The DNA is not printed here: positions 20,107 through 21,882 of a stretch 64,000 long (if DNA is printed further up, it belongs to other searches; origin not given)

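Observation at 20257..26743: sbcD-sbcC embedded in a four-gene nuclease operon: DUF429-like, SbcD, SbcC, DUF2779-like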

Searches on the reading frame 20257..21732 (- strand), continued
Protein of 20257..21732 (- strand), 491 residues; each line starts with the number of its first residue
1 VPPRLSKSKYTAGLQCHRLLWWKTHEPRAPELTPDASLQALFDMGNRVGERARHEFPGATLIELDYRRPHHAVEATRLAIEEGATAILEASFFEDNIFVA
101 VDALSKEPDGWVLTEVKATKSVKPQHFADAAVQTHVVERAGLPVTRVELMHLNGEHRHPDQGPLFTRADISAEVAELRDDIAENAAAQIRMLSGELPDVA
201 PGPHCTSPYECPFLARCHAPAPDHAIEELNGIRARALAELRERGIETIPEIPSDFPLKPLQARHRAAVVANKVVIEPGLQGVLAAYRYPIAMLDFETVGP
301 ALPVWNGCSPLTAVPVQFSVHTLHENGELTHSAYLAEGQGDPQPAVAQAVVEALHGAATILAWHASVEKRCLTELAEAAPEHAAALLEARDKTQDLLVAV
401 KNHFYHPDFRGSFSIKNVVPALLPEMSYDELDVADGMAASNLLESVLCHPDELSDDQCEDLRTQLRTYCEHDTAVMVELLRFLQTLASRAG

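Call 89: get_annotated_region(hit=H38, flank=9000)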
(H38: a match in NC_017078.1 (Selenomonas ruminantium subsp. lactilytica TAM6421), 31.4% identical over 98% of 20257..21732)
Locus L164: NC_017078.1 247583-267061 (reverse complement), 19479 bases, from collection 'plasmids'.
description: Selenomonas ruminantium subsp. lactilytica TAM6421 plasmid pSRC1, complete sequence
organism: Selenomonas ruminantium subsp. lactilytica TAM6421 (NCBI taxid 927704)
taxonomy: Bacteria; Bacillota; Negativicutes; Selenomonadales; Selenomonadaceae; Selenomonas; Selenomonas ruminantium; Selenomonas ruminantium subsp. lactilytica TAM6421
host: -; source: -; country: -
typing (MOB-suite, as given by PLSDB): non-mobilizable
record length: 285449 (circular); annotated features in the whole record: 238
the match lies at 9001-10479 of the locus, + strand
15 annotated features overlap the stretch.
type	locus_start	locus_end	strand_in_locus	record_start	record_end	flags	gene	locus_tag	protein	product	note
CDS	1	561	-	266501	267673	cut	-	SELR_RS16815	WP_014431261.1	PucR family transcriptional regulator ligand-binding domain-containing protein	-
CDS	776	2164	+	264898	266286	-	-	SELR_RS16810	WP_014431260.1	aspartate aminotransferase family protein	-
CDS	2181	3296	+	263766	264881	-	-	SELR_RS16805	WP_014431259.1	4-hydroxybutyrate dehydrogenase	-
CDS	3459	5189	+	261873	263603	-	-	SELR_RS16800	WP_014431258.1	NERD domain-containing protein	-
CDS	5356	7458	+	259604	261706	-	-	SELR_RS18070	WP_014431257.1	AAA family ATPase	-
CDS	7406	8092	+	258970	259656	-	-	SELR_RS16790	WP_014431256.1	metallophosphoesterase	-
CDS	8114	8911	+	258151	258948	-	-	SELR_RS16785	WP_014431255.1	hypothetical protein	-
CDS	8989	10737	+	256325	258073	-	-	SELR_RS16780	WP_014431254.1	DUF2779 domain-containing protein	-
CDS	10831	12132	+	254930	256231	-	-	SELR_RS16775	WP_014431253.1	transposase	-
CDS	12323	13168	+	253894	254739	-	-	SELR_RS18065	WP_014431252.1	hypothetical protein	-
CDS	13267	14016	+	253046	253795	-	-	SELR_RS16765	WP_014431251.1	tetratricopeptide repeat protein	-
CDS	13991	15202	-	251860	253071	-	-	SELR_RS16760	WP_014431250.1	WYL domain-containing protein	-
CDS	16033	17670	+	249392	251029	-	-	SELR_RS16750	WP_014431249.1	class I adenylate-forming enzyme family protein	-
CDS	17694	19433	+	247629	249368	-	iorA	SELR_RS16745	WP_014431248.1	indolepyruvate ferredoxin oxidoreductase subunit alpha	-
CDS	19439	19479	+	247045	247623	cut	-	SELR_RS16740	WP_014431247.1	indolepyruvate oxidoreductase subunit beta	-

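Call 91: get_annotated_region(hit=H19, flank=9000)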
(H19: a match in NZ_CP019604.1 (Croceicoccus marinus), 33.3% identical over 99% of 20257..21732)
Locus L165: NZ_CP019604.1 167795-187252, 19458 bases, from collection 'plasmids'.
description: Croceicoccus marinus strain E4A9 plasmid pCME4A9II, complete sequence
organism: Croceicoccus marinus (NCBI taxid 450378)
taxonomy: Bacteria; Pseudomonadota; Alphaproteobacteria; Sphingomonadales; Erythrobacteraceae; Croceicoccus; Croceicoccus marinus
host: -; source: -; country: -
typing (MOB-suite, as given by PLSDB): non-mobilizable; replicon rep_cluster_91
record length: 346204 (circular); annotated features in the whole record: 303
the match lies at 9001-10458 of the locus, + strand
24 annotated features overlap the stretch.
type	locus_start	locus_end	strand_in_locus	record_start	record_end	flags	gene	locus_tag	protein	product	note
CDS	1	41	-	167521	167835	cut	-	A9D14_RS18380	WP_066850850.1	type II toxin-antitoxin system RelE/ParE family toxin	GO:0030541 - plasmid partitioning [Evidence IEA]; GO:0051290 - protein heterotetramerization [Evidence IEA]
CDS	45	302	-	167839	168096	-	-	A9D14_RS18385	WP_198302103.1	addiction module antitoxin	-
CDS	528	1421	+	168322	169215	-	-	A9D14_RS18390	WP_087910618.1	3'-5' exonuclease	-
CDS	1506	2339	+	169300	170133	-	-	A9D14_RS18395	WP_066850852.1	hypothetical protein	-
CDS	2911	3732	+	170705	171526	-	-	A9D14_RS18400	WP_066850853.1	hypothetical protein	-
CDS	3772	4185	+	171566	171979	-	-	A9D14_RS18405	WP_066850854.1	MbcA/ParS/Xre antitoxin family protein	-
CDS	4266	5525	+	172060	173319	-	-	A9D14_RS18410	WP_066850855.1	type II toxin-antitoxin system HipA family toxin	-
CDS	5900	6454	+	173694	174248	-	-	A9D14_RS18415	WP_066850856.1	hypothetical protein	-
CDS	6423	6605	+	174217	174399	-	-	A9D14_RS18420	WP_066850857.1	hypothetical protein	-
CDS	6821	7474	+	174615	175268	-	-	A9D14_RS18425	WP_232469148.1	SOS response-associated peptidase family protein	GO:0006974 - DNA damage response [Evidence IEA]; GO:0018142 - protein-DNA covalent cross-linking [Evidence IEA]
CDS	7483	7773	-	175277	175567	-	-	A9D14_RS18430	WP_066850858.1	hypothetical protein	-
CDS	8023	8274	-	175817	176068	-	-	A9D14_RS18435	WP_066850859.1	type II toxin-antitoxin system ParD family antitoxin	GO:0051983 - regulation of chromosome segregation [Evidence IEA]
CDS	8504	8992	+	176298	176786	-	-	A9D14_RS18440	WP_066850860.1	hypothetical protein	-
CDS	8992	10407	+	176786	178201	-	-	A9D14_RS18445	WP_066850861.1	DUF2779 domain-containing protein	-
CDS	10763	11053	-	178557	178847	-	-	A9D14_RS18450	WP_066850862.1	helix-turn-helix domain-containing protein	-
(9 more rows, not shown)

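Call 92: get_annotated_region(hit=H20, flank=9000)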
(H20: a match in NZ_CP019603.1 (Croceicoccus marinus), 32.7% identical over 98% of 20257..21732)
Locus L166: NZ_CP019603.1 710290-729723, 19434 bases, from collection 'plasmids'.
description: Croceicoccus marinus strain E4A9 plasmid pCME4A9I, complete sequence
organism: Croceicoccus marinus (NCBI taxid 450378)
taxonomy: Bacteria; Pseudomonadota; Alphaproteobacteria; Sphingomonadales; Erythrobacteraceae; Croceicoccus; Croceicoccus marinus
host: -; source: -; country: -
typing (MOB-suite, as given by PLSDB): non-mobilizable; replicon rep_cluster_545
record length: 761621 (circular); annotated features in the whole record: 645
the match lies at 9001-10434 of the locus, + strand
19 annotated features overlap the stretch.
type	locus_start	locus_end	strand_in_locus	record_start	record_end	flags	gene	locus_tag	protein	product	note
CDS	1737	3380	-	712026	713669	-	-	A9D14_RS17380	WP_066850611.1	IS66 family transposase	-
CDS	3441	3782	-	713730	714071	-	tnpB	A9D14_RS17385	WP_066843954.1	IS66 family insertion sequence element accessory protein TnpB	-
CDS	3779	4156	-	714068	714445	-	-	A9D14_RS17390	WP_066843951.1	transposase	GO:0006313 - DNA transposition [Evidence IEA]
CDS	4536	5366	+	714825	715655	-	-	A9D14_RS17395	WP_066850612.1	hypothetical protein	-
CDS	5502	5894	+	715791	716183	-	-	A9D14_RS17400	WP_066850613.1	HNH endonuclease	-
CDS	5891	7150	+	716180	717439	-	-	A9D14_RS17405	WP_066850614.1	type II toxin-antitoxin system HipA family toxin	-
CDS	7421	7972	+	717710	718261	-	-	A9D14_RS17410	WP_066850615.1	hypothetical protein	-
CDS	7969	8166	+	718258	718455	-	-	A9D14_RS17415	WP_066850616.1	hypothetical protein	-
CDS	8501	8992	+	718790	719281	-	-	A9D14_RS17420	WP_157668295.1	hypothetical protein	-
CDS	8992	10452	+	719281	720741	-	-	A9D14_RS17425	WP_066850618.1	DUF2779 domain-containing protein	-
CDS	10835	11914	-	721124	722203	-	-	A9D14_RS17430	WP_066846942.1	IS5 family transposase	-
CDS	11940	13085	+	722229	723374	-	-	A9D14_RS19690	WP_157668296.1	hypothetical protein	-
CDS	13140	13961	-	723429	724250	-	-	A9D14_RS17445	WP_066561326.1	IS5 family transposase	-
CDS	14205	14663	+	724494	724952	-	-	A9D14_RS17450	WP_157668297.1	hypothetical protein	-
CDS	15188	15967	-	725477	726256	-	-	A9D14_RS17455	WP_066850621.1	hypothetical protein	-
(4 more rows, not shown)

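Call 93: get_annotated_region(hit=H25, flank=9000)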
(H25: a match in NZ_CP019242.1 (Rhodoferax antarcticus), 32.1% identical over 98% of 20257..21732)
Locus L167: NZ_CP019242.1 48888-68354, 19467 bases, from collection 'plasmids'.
description: Rhodoferax antarcticus strain DSMZ24876 plasmid unnamed2
organism: Rhodoferax antarcticus (NCBI taxid 81479)
taxonomy: Bacteria; Pseudomonadota; Betaproteobacteria; Burkholderiales; Comamonadaceae; Rhodoferax; Rhodoferax antarcticus
host: -; source: Whole organism,environment; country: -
typing (MOB-suite, as given by PLSDB): mobilizable; relaxase MOBP
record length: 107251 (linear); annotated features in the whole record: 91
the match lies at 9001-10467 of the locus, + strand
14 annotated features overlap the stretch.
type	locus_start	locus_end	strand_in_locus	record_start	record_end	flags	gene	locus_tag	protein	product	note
CDS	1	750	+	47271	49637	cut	-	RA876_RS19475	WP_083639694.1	AAA family ATPase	-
CDS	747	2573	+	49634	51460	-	-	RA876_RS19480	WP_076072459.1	DUF2357 domain-containing protein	-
CDS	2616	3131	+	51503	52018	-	-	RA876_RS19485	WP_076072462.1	hypothetical protein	-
CDS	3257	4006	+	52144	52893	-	-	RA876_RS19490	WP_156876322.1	hypothetical protein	-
CDS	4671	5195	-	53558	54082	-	-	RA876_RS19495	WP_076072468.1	macro domain-containing protein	-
CDS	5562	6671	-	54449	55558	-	-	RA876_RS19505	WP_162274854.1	hypothetical protein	-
CDS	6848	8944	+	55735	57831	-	-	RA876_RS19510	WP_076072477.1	ATP-binding protein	-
CDS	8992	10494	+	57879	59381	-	-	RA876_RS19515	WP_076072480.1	DUF2779 domain-containing protein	-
CDS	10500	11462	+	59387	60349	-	-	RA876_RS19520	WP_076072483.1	WYL domain-containing protein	-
CDS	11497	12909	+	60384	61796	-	-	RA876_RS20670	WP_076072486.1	hypothetical protein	-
CDS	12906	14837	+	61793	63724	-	-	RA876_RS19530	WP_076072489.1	phospholipase D-like domain-containing protein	-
CDS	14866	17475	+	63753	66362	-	-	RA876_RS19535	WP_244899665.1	DEAD/DEAH box helicase family protein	-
CDS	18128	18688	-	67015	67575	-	-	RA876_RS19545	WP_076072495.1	recombinase family protein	GO:0006310 - DNA recombination [Evidence IEA]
CDS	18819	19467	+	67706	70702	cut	-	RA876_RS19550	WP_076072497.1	Tn3 family transposase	-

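Call 94: get_annotated_region(hit=H34, flank=9000)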
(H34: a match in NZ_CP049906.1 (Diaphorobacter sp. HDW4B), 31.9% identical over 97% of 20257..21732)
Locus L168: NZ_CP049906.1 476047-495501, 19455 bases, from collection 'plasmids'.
description: Diaphorobacter sp. HDW4B plasmid unnamed1, complete sequence
organism: Diaphorobacter sp. HDW4B (NCBI taxid 2714925)
taxonomy: Bacteria; Pseudomonadota; Betaproteobacteria; Burkholderiales; Comamonadaceae; Diaphorobacter; Diaphorobacter sp. HDW4B
host: -; source: single bacterial strain,Hydrophilus acuminatus; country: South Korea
typing (MOB-suite, as given by PLSDB): non-mobilizable
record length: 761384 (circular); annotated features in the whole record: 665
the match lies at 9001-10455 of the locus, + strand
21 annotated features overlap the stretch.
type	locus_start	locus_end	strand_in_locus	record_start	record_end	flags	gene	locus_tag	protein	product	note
CDS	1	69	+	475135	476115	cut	-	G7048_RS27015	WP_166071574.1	AraC family transcriptional regulator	-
CDS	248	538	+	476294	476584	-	-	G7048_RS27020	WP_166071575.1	helix-turn-helix domain-containing protein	-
CDS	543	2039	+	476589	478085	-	-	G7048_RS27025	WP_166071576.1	type II toxin-antitoxin system HipA family toxin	-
CDS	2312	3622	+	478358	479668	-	-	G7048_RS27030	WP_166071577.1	hypothetical protein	-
CDS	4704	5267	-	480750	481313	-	-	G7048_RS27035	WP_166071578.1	YqiA/YcfP family alpha/beta fold hydrolase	-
CDS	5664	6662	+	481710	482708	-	-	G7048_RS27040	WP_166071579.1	hypothetical protein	-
CDS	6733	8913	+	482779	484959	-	-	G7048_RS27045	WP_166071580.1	ATP-binding protein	-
CDS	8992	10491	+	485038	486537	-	-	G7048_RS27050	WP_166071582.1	DUF2779 domain-containing protein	-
CDS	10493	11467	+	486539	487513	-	-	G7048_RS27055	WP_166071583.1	WYL domain-containing protein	-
CDS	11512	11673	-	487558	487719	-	-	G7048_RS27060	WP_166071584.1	hypothetical protein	-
CDS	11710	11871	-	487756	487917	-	-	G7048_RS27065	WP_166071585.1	hypothetical protein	-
CDS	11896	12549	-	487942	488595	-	-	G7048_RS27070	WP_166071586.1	hypothetical protein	-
CDS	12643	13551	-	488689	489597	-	-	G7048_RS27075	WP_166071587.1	WYL domain-containing protein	-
CDS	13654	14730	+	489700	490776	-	-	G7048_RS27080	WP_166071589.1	metallophosphoesterase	-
CDS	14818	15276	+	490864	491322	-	-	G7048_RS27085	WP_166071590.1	hypothetical protein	-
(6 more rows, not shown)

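Call 95: get_annotated_region(hit=H39, flank=9000)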
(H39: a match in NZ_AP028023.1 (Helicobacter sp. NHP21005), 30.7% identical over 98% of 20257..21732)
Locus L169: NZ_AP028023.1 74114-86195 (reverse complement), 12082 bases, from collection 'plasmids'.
description: Helicobacter sp. NHP21005 strain NHP21-005 plasmid pNHP21005_1, complete sequence
organism: Helicobacter sp. NHP21005 (NCBI taxid 3040201)
taxonomy: Bacteria; Campylobacterota; Epsilonproteobacteria; Campylobacterales; Helicobacteraceae; Helicobacter; Helicobacter sp. NHP21005
host: -; source: Felis catus; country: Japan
typing (MOB-suite, as given by PLSDB): non-mobilizable; replicon rep_cluster_142
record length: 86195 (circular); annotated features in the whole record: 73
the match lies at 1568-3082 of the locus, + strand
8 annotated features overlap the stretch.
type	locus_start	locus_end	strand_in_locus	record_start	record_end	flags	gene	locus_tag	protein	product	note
CDS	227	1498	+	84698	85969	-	-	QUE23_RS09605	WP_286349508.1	BspA family leucine-rich repeat surface protein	-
CDS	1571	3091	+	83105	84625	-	-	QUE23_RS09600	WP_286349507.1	DUF2779 domain-containing protein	-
CDS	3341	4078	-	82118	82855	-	-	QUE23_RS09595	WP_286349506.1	CAAX protease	-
CDS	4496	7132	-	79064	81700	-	-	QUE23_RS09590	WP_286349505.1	hypothetical protein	-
CDS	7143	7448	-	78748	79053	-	-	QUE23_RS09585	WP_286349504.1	hypothetical protein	-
CDS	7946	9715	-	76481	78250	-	-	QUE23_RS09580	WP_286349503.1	RepB family plasmid replication initiator protein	GO:0006270 - DNA replication initiation [Evidence IEA]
CDS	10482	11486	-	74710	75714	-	-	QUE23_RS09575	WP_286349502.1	hypothetical protein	-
CDS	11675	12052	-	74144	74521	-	-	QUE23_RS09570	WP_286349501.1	hypothetical protein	-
